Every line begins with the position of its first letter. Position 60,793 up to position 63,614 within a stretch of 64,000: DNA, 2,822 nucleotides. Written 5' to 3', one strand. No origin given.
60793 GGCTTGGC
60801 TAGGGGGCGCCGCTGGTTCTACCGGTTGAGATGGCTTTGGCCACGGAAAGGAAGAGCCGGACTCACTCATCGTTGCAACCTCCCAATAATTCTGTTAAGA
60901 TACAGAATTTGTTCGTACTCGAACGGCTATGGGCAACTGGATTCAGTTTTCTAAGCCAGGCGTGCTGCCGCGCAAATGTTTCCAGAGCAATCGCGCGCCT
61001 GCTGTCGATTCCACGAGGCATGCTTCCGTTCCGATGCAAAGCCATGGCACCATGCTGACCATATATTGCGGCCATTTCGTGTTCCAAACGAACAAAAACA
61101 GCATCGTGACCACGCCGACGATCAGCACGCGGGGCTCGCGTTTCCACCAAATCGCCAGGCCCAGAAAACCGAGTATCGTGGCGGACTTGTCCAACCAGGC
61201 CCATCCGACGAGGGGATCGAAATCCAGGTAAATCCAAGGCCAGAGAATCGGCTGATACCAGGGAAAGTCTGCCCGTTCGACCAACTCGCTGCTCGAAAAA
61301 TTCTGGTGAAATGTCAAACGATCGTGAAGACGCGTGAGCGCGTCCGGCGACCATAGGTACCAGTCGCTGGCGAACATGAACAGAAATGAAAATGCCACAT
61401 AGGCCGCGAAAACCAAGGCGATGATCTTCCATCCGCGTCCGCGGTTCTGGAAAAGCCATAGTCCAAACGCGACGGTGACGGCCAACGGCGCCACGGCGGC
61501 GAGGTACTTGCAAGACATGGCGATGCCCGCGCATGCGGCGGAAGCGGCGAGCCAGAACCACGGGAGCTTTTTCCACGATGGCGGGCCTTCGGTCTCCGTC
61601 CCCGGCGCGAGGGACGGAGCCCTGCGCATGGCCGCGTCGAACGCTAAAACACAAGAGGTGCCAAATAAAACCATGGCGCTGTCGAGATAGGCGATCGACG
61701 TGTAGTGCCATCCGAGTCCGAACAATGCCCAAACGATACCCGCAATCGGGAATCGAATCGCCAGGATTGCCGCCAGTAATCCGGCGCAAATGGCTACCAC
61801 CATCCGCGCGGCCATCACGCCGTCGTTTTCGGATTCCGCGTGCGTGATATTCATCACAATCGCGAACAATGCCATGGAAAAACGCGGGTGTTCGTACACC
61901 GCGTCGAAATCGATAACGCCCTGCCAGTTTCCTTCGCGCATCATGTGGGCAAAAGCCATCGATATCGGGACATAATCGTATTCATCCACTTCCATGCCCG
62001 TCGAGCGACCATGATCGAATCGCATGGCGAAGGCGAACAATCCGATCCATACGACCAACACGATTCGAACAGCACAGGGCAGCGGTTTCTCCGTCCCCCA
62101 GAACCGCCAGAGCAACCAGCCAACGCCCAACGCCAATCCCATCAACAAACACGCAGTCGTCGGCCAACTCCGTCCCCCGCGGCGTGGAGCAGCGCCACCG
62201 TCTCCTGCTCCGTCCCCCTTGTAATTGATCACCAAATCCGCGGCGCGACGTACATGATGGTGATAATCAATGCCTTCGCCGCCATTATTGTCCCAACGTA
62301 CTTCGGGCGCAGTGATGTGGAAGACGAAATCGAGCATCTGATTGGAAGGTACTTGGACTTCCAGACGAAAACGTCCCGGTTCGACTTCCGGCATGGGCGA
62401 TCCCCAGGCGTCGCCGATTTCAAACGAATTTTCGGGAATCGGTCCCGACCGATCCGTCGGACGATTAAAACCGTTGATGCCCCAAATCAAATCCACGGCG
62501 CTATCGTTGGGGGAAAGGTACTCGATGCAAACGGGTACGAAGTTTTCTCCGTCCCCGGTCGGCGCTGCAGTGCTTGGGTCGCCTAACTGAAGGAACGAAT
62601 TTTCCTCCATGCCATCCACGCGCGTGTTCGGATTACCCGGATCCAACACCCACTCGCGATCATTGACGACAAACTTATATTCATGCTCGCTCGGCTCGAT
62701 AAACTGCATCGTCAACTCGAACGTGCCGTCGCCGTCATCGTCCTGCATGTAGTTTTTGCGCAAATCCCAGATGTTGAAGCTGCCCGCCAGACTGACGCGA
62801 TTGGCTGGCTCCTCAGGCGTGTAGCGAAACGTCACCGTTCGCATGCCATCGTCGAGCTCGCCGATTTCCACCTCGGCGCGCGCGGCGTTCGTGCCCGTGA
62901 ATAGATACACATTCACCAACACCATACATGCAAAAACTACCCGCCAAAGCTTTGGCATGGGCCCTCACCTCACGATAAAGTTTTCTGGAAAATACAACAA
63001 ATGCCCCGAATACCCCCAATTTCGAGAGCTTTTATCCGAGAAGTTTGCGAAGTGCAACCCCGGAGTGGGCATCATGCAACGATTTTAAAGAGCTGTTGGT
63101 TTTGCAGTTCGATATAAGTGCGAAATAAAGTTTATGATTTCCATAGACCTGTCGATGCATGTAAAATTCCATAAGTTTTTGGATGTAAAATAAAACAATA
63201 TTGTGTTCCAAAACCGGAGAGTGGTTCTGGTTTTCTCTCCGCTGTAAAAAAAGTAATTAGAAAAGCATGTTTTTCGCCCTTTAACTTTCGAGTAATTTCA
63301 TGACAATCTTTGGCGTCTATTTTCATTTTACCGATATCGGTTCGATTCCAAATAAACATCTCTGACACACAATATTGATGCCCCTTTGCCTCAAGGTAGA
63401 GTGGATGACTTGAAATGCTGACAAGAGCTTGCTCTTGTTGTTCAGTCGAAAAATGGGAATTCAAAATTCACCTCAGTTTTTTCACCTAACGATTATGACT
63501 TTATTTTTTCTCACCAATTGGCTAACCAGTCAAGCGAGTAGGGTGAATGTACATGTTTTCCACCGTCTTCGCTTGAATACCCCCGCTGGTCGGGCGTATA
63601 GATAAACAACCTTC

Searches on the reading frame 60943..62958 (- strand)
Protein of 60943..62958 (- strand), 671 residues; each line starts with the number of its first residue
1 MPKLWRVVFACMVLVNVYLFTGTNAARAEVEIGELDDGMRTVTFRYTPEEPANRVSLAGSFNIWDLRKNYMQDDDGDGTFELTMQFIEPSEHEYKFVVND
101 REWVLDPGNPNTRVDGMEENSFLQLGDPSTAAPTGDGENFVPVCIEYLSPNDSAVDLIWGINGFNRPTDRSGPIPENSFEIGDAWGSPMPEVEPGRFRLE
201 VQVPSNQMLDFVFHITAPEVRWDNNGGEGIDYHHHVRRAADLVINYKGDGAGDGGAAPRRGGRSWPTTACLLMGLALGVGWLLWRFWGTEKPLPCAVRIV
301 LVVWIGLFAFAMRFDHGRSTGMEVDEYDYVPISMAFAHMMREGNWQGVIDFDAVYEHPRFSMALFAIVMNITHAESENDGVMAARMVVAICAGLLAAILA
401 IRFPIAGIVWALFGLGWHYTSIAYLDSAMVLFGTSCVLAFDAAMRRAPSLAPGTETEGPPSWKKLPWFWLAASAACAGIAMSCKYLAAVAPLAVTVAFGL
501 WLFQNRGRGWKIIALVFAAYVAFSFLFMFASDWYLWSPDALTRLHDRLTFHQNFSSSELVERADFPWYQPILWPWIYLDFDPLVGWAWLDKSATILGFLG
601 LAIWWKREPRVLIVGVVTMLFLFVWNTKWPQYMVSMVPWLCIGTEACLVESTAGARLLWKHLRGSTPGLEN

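Call 43: search_protein_families(library=pfam, proteins=[window:60943-62958:-], max_evalue=0.01)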
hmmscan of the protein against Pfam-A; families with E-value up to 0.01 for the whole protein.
window:60943-62958:- (671 aa): 2 families
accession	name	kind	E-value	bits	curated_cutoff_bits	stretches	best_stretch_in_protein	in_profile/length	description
PF16561.11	AMPK1_CBM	-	2.3e-06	28.1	26.8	1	50-113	9-67/85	Glycogen recognition site of AMP-activated protein kinase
PF02922.24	CBM_48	-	0.00014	22.6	22.4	1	51-107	21-81/83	Carbohydrate-binding module 48 (Isoamylase N-terminal domain)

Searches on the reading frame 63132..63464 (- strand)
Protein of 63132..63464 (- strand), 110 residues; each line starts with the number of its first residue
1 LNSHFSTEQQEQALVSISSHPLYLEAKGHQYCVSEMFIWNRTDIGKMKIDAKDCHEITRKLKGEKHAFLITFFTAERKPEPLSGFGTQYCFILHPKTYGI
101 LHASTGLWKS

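Call 24: search_protein_families(library=phrogs, proteins=[window:63132-63464:-], max_evalue=1)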
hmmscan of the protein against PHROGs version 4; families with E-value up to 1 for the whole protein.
window:63132-63464:- (110 aa): 0 families

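Call 25: search_protein_families(library=padloc, proteins=[window:63132-63464:-], max_evalue=1)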
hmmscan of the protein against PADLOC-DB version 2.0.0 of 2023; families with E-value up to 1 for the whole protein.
window:63132-63464:- (110 aa): 0 families

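Call 26: search_protein_families(library=ncbifam, proteins=[window:63132-63464:-], max_evalue=1)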
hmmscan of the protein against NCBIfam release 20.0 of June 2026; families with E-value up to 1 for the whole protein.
window:63132-63464:- (110 aa): 0 families

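Call 43: search_protein_families(library=pfam, proteins=[window:63132-63464:-], max_evalue=0.01)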
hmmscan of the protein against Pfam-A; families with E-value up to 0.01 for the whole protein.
window:63132-63464:- (110 aa): 0 families

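Call 44: find_related_loci(query=window:63132-63464:-, collection=viral_contigs, flank=3000)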
Query window:63132-63464:- (110 aa) in viral_contigs; peptide patterns used: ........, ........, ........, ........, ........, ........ (x = any residue, [..] = any of these).
9 stretches matched a pattern, but none encodes a relative of the query by tblastn (E <= 1e-3).
